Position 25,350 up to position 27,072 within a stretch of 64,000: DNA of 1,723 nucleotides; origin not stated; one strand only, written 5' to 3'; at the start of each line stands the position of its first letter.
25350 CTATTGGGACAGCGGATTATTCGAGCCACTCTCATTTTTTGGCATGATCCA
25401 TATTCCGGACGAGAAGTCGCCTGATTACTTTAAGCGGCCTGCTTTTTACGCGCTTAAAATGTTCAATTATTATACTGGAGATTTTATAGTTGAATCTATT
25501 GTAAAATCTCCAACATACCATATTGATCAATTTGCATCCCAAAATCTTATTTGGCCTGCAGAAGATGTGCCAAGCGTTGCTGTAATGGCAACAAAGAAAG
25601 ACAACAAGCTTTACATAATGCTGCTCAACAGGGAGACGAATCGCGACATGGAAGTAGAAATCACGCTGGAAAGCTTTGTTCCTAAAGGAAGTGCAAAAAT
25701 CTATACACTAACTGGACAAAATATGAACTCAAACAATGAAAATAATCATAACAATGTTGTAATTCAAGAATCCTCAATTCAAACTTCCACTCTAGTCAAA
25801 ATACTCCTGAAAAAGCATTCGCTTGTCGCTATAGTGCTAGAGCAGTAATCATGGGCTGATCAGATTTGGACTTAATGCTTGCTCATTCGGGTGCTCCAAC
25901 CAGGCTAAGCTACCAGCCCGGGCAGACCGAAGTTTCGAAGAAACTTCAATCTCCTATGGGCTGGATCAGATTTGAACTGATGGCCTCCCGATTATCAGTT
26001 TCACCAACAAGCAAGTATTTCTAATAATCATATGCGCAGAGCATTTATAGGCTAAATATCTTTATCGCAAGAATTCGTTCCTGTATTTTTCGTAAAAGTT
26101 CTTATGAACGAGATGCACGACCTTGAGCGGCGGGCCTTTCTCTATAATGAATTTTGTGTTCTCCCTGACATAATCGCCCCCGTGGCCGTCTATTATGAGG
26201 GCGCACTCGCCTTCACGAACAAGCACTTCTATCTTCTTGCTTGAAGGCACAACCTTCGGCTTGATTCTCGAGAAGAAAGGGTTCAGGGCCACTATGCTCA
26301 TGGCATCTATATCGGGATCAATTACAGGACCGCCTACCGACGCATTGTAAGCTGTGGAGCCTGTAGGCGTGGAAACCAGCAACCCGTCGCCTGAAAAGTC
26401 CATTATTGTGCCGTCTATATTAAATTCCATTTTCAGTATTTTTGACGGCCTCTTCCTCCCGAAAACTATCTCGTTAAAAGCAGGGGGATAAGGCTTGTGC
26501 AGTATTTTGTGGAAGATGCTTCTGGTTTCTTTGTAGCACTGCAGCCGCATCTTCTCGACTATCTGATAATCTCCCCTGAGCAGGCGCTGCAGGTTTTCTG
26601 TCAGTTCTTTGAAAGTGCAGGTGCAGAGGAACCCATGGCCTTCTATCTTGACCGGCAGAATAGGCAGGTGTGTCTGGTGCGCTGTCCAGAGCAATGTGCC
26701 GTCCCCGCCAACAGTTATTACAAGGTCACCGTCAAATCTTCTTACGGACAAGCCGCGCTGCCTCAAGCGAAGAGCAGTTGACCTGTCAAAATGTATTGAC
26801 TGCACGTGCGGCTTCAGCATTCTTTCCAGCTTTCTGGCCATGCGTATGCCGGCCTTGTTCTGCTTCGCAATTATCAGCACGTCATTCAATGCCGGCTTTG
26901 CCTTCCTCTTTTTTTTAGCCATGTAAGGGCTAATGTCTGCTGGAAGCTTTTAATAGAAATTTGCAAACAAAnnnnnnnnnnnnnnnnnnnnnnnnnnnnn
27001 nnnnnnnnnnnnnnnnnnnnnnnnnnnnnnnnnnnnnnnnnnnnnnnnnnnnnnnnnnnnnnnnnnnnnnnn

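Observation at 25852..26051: Circularly permuted tRNA gene with vestiges of a tandem duplication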

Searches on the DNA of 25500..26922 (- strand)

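Call 5: search_rna_families(source=window, start=25500, end=26400, threshold=evalue, max_evalue=10, show_alignments=5)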
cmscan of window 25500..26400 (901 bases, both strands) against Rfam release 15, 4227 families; matches with E-value up to 10: 0.
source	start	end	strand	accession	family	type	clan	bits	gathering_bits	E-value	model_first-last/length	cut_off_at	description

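Call 49: search_rna_families(sources=[L012, L019, L016, L017, L022, L010, L013, L023, L009, L006, L014, L020], threshold=gathering)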
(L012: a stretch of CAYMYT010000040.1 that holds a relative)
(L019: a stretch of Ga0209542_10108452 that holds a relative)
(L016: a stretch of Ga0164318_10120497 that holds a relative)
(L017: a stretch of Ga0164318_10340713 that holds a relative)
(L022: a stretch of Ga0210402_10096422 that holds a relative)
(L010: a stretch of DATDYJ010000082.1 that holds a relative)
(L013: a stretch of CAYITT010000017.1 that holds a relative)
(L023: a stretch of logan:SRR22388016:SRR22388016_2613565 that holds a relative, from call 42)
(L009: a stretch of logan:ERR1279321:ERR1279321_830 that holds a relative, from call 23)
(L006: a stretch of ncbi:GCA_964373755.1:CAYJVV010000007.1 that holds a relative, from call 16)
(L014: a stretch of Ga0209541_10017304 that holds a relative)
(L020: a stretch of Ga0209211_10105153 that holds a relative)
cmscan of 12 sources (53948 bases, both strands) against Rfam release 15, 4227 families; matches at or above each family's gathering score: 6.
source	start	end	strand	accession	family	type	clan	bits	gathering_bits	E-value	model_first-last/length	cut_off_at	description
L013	220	293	+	RF00005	tRNA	Gene; tRNA;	CL00001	68.8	29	5.6e-13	1-71/71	no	tRNA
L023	1720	1794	-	RF00005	tRNA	Gene; tRNA;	CL00001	68.5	29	7e-13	1-71/71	no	tRNA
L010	2476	2612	-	RF00005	tRNA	Gene; tRNA;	CL00001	58.6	29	3.7e-10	1-71/71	no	tRNA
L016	1764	1882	+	RF00005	tRNA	Gene; tRNA;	CL00001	53.1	29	1.2e-08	1-71/71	no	tRNA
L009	2435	2504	+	RF00005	tRNA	Gene; tRNA;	CL00001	35.3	29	0.00095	1-71/71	no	tRNA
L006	4672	4743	+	RF00005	tRNA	Gene; tRNA;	CL00001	31.4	29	0.011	1-71/71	no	tRNA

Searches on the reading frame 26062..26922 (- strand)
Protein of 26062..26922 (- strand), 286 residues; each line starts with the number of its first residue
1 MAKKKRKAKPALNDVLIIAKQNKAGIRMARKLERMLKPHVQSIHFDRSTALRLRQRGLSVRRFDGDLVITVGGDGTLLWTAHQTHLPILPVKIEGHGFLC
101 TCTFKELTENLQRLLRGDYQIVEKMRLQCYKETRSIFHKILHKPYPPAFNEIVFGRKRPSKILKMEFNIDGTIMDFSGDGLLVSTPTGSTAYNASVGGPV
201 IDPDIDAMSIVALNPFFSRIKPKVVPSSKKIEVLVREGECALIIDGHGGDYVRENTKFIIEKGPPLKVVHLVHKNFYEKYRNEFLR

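Call 11: search_protein_families(library=pfam, proteins=[window:26062-26922:-])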
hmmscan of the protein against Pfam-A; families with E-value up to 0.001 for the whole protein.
window:26062-26922:- (286 aa): 2 families
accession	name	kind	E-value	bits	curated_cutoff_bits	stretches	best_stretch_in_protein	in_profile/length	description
PF20143.4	NAD_kinase_C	-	3.4e-24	85.4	23.7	1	150-264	2-118/126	ATP-NAD kinase C-terminal domain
PF01513.26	NAD_kinase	-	4.3e-09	37.2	25.5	1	39-119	47-130/130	ATP-NAD kinase N-terminal domain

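Call 12: find_encoding_contigs(protein=window:26062-26922:-, flank=5000)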
Protein window:26062-26922:- (286 aa): 7 contigs read that carry it; 4 places shown.
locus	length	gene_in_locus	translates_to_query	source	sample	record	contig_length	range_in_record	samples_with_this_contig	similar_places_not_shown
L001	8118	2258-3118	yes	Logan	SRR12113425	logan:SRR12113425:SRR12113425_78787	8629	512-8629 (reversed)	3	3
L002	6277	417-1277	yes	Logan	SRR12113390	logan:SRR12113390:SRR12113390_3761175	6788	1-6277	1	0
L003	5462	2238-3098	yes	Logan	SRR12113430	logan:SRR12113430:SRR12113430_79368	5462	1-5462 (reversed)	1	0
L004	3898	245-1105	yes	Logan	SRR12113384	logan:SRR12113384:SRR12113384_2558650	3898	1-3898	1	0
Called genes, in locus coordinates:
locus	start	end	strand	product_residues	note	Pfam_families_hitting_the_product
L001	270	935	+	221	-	PF00702:Hydrolase, PF13419:HAD_2, PF13242:Hydrolase_like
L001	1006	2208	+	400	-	PF00158:Sigma54_activat, PF14532:Sigma54_activ_2, PF07728:AAA_5, PF25601:AAA_lid_14, PF02954:HTH_8 (weak)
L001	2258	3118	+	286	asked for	PF01513:NAD_kinase, PF20143:NAD_kinase_C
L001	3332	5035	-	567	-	PF22848:ASD1_dom, PF06964:Alpha-L-AF_C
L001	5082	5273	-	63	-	PF13453:Zn_ribbon_TFIIB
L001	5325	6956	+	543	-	-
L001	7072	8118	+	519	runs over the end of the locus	?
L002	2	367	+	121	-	?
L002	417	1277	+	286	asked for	PF01513:NAD_kinase, PF20143:NAD_kinase_C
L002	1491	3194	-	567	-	PF22848:ASD1_dom, PF06964:Alpha-L-AF_C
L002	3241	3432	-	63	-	PF13453:Zn_ribbon_TFIIB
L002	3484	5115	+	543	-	-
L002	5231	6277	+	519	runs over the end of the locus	?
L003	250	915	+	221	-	PF00702:Hydrolase, PF13419:HAD_2, PF13242:Hydrolase_like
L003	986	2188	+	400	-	PF00158:Sigma54_activat, PF14532:Sigma54_activ_2, PF07728:AAA_5, PF25601:AAA_lid_14, PF02954:HTH_8 (weak)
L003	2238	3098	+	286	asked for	PF01513:NAD_kinase, PF20143:NAD_kinase_C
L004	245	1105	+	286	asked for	PF01513:NAD_kinase, PF20143:NAD_kinase_C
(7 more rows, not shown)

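Call 14: find_homologous_proteins(query=window:26062-26922:-)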
Query window:26062-26922:- (286 aa): 7683 proteins with E <= 0.001 among 8000 candidates; the best 120 are listed.
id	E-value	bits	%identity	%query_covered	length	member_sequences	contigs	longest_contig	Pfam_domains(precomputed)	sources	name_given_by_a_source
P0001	6.8e-182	621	94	100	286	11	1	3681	PF20143.5,PF01513.27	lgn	-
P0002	1.1e-166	571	84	100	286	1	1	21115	PF20143.5,PF01513.27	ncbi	-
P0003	5.0e-151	519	74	100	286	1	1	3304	PF20143.5,PF01513.27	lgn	-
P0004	4.9e-149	513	76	99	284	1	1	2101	PF20143.5,PF01513.27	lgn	-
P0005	3.8e-144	497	74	98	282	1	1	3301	PF20143.5,PF01513.27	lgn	-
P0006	8.6e-142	489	72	100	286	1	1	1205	PF20143.5,PF01513.27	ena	-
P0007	9.5e-130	450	67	99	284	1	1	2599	PF20143.5,PF01513.27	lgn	-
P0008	3.3e-126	438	65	99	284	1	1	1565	PF20143.5,PF01513.27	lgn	-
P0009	5.0e-124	431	66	97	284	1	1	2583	PF20143.5,PF01513.27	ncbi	-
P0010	1.4e-116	406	62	100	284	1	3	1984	PF20143.5,PF01513.27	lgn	-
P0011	3.8e-114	398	63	98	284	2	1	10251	PF20143.5,PF01513.27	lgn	-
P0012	5.3e-114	398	61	100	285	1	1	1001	PF20143.5,PF01513.27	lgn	-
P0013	7.7e-113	394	61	95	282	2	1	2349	PF20143.5,PF01513.27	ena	-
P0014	1.4e-112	393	58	95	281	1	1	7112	PF20143.5,PF01513.27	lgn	-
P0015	1.8e-112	393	59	95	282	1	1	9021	PF20143.5,PF01513.27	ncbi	-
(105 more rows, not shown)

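Call 15: find_encoding_contigs(protein=P0001, flank=3000, max_places=3)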
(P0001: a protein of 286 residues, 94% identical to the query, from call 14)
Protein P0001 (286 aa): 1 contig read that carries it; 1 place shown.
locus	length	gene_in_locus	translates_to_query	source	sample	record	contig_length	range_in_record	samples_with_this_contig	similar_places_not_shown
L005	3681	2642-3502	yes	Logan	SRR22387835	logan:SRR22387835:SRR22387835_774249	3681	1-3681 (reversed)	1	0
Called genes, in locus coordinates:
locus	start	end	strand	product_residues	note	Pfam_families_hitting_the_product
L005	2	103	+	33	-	?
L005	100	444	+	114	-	-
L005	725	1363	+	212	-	PF00702:Hydrolase, PF13419:HAD_2, PF13242:Hydrolase_like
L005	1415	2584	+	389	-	PF00158:Sigma54_activat, PF14532:Sigma54_activ_2, PF07728:AAA_5 (weak), PF25601:AAA_lid_14, PF02954:HTH_8 (faint)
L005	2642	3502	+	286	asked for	PF01513:NAD_kinase, PF20143:NAD_kinase_C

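Call 16: find_encoding_contigs(protein=P0002, flank=3000, max_places=3)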
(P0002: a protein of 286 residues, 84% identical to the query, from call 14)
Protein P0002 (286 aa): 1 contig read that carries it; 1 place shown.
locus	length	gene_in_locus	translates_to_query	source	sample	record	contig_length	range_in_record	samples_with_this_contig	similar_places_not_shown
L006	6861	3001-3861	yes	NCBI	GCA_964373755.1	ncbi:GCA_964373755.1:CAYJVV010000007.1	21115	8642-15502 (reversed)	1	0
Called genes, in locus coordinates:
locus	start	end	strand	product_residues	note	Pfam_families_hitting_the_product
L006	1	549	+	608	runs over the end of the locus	PF00117:GATase, PF00958:GMP_synt_C (faint)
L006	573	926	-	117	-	-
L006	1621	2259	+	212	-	PF00702:Hydrolase, PF13419:HAD_2, PF13242:Hydrolase_like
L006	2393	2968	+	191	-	PF25601:AAA_lid_14, PF02954:HTH_8 (faint)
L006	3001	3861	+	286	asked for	PF01513:NAD_kinase, PF20143:NAD_kinase_C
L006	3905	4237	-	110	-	PF02452:PemK_toxin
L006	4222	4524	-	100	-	PF04014:MazE_antitoxin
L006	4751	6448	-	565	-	PF22848:ASD1_dom, PF06964:Alpha-L-AF_C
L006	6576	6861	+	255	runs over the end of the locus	-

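Call 17: find_encoding_contigs(protein=P0003, flank=3000, max_places=3)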
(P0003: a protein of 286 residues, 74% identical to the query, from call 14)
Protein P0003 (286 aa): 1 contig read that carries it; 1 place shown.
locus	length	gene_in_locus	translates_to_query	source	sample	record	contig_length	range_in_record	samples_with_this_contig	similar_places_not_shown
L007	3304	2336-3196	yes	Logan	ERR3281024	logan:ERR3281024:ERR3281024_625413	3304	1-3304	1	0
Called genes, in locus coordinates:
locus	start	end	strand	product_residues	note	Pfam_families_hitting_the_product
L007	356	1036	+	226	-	PF00702:Hydrolase, PF12710:HAD (weak), PF13419:HAD_2, PF13242:Hydrolase_like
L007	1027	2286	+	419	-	PF00158:Sigma54_activat, PF14532:Sigma54_activ_2, PF07728:AAA_5, PF25601:AAA_lid_14, PF02954:HTH_8 (weak), PF13556:HTH_30 (weak)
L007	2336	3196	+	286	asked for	PF01513:NAD_kinase, PF20143:NAD_kinase_C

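Call 22: find_encoding_contigs(protein=P0004, flank=3000, max_places=3)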
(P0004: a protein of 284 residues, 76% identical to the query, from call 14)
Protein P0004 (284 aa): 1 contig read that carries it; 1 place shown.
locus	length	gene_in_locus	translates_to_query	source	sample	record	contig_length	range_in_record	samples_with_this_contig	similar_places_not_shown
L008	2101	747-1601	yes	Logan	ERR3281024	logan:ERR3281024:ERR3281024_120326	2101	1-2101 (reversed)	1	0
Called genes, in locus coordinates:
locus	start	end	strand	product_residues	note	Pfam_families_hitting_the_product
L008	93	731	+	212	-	PF00702:Hydrolase, PF12710:HAD (weak), PF13419:HAD_2, PF13242:Hydrolase_like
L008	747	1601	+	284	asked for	PF01513:NAD_kinase, PF20143:NAD_kinase_C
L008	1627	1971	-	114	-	-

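Call 23: find_encoding_contigs(protein=P0005, flank=3000, max_places=3)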
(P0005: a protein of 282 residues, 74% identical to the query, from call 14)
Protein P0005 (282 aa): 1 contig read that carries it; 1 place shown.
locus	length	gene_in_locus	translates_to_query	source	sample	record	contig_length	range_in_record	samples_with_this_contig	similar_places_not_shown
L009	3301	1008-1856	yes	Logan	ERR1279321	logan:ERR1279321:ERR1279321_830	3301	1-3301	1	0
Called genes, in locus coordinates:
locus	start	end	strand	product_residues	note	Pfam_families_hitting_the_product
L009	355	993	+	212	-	PF00702:Hydrolase, PF12710:HAD (weak), PF13419:HAD_2, PF13242:Hydrolase_like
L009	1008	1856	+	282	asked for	PF01513:NAD_kinase, PF20143:NAD_kinase_C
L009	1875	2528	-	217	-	-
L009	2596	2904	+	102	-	PF17723:RHH_8 (weak), PF13412:HTH_24 (faint)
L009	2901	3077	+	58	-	-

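Call 42: find_encoding_contigs(protein=P0007, flank=2500, max_places=2)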
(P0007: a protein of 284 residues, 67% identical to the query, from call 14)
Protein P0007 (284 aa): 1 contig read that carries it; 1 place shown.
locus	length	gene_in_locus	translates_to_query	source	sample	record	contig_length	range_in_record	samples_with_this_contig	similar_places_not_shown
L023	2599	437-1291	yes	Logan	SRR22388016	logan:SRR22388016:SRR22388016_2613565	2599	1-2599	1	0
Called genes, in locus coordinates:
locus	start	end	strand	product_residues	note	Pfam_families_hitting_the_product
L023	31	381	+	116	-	-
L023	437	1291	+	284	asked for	PF01513:NAD_kinase, PF20143:NAD_kinase_C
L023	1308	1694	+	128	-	PF00903:Glyoxalase, PF22677:Ble-like_N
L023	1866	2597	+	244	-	?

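Call 43: find_encoding_contigs(protein=P0009, flank=2500, max_places=2)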
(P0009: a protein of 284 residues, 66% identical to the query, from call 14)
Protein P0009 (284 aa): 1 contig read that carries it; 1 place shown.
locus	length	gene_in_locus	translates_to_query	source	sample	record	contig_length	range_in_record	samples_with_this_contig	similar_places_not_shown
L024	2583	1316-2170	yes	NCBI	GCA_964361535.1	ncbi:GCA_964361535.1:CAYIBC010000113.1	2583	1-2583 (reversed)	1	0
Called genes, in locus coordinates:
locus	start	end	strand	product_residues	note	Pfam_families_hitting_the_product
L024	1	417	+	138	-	?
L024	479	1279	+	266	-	PF00142:Fer4_NifH (weak), PF01656:CbiA, PF02374:ArsA_ATPase (weak), PF06564:CBP_BcsQ, PF09140:MipZ (weak), PF10609:ParA, PF13401:AAA_22 (faint), PF13614:AAA_31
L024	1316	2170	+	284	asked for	PF01513:NAD_kinase, PF20143:NAD_kinase_C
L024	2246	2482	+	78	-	PF04014:MazE_antitoxin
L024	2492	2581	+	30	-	?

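Call 44: find_encoding_contigs(protein=P0011, flank=2500, max_places=2)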
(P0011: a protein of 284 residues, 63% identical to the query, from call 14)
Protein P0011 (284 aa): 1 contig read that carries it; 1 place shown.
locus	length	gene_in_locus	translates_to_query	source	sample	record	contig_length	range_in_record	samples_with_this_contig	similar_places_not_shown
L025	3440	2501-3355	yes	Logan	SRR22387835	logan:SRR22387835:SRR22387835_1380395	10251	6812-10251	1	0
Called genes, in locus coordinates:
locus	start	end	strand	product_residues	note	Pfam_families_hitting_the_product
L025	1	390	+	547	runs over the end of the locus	-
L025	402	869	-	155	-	-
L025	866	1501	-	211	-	-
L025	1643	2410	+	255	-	PF00142:Fer4_NifH (faint), PF01656:CbiA, PF10609:ParA, PF13614:AAA_31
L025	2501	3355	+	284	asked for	PF01513:NAD_kinase, PF20143:NAD_kinase_C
